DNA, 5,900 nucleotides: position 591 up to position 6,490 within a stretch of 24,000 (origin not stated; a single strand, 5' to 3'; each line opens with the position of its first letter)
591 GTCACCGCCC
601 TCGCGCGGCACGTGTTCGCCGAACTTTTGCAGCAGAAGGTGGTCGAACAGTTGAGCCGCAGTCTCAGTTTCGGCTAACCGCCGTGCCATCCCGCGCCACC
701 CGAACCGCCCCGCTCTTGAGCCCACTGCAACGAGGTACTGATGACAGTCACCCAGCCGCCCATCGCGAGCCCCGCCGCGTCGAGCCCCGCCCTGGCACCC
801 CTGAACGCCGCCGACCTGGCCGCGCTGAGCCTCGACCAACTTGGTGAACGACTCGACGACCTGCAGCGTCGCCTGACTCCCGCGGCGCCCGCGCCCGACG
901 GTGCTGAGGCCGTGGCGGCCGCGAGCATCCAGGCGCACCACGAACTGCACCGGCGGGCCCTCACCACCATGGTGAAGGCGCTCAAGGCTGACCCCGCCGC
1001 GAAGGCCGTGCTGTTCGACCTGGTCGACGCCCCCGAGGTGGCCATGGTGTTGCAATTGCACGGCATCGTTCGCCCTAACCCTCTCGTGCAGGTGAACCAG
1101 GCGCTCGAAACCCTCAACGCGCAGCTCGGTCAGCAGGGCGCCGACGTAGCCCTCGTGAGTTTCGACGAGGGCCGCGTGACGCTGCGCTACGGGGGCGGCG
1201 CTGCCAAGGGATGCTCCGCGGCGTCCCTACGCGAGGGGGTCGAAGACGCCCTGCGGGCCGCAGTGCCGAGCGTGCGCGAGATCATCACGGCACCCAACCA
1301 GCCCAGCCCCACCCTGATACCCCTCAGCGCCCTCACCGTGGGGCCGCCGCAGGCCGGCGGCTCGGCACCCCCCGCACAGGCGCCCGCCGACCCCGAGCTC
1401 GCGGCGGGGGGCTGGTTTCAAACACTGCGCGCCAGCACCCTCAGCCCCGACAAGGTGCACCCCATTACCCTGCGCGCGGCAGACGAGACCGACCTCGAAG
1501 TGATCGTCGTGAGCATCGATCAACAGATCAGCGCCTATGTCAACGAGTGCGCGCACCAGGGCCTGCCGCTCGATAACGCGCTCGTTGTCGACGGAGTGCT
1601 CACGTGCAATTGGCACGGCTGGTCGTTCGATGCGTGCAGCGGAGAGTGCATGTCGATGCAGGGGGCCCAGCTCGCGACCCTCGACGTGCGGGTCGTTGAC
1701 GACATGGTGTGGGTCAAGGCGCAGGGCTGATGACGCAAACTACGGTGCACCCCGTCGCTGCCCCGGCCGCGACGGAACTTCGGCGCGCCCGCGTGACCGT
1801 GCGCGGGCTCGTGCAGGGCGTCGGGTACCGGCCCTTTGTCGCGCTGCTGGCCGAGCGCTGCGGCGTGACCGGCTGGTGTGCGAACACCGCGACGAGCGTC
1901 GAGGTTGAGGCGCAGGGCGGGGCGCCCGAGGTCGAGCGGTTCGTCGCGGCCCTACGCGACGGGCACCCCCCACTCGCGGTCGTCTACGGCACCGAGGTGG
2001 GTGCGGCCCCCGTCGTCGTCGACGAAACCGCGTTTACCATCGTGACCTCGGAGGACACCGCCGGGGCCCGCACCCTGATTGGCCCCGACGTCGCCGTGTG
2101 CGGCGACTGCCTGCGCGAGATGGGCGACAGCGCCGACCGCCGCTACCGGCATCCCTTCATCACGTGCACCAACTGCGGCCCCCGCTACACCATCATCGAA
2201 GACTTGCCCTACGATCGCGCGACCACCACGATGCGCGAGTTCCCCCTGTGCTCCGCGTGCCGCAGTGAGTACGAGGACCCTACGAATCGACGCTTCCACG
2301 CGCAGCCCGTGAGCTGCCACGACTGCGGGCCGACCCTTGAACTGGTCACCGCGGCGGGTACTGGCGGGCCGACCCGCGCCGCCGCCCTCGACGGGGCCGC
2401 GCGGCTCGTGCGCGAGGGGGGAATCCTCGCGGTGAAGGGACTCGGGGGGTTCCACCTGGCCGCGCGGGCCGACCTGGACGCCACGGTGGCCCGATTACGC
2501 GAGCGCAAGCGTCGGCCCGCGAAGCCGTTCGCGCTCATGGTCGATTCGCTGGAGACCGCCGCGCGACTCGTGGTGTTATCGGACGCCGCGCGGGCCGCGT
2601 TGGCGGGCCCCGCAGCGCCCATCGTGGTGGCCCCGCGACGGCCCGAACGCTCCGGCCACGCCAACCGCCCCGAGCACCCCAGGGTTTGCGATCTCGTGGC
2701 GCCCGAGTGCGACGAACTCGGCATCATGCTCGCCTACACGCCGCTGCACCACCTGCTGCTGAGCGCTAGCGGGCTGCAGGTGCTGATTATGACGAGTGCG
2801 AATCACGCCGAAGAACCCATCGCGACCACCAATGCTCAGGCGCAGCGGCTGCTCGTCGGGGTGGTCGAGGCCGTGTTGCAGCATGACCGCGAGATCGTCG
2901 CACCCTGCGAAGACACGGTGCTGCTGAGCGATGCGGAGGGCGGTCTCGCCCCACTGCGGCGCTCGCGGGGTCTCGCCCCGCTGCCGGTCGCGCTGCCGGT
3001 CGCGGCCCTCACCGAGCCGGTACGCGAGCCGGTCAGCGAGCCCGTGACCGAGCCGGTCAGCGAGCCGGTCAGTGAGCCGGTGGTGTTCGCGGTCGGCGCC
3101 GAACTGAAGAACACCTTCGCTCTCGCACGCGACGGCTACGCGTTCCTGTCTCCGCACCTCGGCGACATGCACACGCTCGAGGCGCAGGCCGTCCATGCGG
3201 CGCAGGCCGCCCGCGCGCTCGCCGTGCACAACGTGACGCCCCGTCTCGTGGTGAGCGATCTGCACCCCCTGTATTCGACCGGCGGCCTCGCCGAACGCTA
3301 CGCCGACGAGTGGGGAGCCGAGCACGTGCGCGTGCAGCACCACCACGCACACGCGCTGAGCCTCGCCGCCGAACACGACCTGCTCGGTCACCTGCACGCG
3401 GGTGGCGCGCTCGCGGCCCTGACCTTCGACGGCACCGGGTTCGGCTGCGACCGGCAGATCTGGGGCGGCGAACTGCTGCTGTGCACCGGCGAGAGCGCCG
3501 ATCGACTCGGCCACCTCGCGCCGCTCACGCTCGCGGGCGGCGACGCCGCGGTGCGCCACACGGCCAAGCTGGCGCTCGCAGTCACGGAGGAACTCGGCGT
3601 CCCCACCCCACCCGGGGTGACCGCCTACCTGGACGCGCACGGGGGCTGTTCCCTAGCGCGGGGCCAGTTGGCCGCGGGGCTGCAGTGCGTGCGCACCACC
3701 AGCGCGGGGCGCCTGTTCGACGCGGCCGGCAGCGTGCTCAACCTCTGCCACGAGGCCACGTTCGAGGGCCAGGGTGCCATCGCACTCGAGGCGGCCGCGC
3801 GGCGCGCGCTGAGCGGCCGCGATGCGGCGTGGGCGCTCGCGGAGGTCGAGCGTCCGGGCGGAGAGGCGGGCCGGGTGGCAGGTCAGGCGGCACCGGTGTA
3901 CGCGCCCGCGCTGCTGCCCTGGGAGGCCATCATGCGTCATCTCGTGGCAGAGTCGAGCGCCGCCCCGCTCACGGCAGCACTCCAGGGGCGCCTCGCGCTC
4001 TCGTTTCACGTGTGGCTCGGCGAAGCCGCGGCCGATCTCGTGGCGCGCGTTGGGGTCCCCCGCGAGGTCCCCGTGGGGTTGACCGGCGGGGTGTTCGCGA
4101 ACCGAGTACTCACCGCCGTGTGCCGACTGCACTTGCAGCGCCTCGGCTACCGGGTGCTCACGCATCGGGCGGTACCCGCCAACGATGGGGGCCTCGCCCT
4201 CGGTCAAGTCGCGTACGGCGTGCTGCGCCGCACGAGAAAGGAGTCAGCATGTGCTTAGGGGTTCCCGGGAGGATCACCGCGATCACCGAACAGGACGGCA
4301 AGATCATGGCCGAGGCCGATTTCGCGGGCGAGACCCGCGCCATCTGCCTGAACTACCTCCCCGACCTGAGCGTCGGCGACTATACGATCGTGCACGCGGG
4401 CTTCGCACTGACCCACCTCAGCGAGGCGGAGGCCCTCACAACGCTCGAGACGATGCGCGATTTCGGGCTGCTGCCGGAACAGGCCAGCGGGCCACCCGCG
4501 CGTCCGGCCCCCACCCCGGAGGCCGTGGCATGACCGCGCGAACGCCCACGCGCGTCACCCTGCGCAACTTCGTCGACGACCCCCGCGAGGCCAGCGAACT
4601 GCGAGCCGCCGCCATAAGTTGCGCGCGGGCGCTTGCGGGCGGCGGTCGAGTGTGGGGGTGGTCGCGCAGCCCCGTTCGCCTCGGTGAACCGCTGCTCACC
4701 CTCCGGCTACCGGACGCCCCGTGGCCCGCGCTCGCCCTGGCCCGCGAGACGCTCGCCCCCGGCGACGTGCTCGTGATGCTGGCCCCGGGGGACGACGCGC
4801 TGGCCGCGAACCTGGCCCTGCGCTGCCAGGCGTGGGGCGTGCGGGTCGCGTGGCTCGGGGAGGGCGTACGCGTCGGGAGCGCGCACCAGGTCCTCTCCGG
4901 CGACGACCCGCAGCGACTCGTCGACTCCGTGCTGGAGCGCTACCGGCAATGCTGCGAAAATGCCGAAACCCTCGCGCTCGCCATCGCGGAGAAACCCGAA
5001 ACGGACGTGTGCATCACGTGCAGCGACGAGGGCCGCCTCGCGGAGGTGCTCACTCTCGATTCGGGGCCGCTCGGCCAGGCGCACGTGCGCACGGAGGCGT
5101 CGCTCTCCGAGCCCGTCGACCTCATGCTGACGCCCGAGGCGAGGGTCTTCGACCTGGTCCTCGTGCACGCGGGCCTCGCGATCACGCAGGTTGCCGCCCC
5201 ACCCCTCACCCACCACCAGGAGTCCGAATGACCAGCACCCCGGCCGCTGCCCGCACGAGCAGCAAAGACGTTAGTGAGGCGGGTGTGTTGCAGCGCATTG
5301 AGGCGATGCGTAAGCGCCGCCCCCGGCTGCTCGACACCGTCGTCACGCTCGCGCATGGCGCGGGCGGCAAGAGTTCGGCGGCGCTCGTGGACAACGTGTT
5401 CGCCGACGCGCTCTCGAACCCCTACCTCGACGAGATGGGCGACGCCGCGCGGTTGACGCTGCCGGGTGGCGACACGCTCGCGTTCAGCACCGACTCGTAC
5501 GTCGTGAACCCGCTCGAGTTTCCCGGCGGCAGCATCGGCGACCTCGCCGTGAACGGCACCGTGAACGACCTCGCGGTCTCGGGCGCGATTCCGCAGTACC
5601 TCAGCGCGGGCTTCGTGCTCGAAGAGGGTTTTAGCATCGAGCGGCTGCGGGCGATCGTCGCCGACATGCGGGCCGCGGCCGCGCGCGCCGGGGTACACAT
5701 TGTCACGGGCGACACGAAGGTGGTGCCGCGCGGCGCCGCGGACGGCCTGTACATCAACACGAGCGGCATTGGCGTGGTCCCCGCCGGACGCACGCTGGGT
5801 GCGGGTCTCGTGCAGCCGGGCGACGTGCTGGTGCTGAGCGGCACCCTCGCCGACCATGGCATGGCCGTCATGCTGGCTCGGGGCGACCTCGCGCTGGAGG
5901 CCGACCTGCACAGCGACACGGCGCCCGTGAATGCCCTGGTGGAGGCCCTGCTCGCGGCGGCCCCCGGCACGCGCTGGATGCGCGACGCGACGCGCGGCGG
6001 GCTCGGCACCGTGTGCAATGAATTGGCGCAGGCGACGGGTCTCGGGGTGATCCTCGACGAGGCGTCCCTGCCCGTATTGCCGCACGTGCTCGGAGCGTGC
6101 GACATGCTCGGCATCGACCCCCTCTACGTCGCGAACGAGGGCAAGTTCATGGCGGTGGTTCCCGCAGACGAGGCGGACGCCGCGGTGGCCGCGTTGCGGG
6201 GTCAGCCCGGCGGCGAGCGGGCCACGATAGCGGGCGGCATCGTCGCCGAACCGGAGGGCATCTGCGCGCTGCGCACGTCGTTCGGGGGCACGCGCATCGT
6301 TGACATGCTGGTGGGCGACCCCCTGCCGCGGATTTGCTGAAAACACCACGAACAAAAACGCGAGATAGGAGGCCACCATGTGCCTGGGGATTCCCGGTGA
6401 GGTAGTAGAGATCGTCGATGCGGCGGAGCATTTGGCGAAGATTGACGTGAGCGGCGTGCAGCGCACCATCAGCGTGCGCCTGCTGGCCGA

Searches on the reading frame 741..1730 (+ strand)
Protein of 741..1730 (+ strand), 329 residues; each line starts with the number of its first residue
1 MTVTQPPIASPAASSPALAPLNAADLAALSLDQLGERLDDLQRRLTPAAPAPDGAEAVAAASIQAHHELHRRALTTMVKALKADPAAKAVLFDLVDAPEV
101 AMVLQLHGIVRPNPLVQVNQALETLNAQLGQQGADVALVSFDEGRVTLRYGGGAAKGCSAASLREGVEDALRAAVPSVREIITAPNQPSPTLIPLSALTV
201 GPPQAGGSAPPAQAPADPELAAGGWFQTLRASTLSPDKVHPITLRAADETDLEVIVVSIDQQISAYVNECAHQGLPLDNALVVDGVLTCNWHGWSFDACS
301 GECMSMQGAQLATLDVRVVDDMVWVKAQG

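Call 7: search_protein_families(library=pfam, proteins=[window:741-1730:+], max_evalue=0.001)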
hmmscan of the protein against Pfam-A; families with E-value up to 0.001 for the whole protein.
window:741-1730:+ (329 aa): 2 families
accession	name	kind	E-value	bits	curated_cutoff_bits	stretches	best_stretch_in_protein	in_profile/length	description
PF00355.32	Rieske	-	3e-13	49.9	20.3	1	225-308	2-80/88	Rieske [2Fe-2S] domain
PF01106.22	NifU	-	2.8e-11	43.8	27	1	118-181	1-66/67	NifU-like domain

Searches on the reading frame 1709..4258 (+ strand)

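Call 7: search_protein_families(library=pfam, proteins=[window:1709-4258:+], max_evalue=0.001)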
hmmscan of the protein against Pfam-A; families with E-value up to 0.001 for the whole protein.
window:1709-4258:+ (849 aa): 5 families
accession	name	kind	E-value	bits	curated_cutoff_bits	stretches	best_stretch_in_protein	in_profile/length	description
PF22521.2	HypF_C_2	-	5.5e-57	193.8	27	1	571-833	2-241/241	Carbamoyltransferase, Kae1-like Domain, second subdomain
PF01300.24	Sua5_yciO_yrdC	-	2.7e-33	115.4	25.1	1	233-407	2-167/178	Telomere recombination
PF07503.17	zf-HYPF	-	1.1e-32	112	23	2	180-212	1-33/34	HypF finger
PF17788.7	HypF_C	-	5.4e-27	94.8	23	1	456-555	3-99/99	HypF Kae1-like domain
PF00708.24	Acylphosphatase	-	7e-17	61.9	22.5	1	28-111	2-85/85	Acylphosphatase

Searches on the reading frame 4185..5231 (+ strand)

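Call 7: search_protein_families(library=pfam, proteins=[window:4185-5231:+], max_evalue=0.001)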
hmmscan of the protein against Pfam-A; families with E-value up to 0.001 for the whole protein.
window:4185-5231:+ (348 aa): 1 family
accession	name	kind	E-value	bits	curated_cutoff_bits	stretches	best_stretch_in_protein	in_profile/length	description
PF01455.23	HupF_HypC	-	3.6e-05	24.3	28.5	1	291-336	12-53/65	HupF/HypC family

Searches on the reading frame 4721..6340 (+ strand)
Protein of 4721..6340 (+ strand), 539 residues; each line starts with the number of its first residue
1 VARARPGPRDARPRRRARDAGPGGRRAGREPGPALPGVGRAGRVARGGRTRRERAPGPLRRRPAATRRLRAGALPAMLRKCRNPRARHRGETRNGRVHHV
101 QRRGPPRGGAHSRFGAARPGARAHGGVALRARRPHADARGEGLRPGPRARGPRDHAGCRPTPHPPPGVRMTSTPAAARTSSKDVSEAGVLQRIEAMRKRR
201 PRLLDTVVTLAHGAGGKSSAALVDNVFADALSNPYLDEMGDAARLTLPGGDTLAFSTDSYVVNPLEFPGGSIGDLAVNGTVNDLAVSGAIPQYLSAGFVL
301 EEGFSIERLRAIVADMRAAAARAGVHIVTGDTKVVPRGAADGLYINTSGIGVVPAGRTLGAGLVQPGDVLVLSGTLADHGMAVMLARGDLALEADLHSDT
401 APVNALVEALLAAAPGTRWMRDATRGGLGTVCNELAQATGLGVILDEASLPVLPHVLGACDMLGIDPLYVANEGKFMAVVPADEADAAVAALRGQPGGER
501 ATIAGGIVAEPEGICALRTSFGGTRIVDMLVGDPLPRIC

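Call 7: search_protein_families(library=pfam, proteins=[window:4721-6340:+], max_evalue=0.001)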
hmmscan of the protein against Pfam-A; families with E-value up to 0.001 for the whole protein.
window:4721-6340:+ (539 aa): 2 families
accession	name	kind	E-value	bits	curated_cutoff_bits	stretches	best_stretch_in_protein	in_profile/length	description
PF02769.27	AIRS_C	-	5.4e-22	79.1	23.1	1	365-513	1-151/156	AIR synthase related protein, C-terminal domain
PF00586.29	AIRS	-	4.9e-20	72.5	24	1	240-353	2-112/112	AIR synthase related protein, N-terminal domain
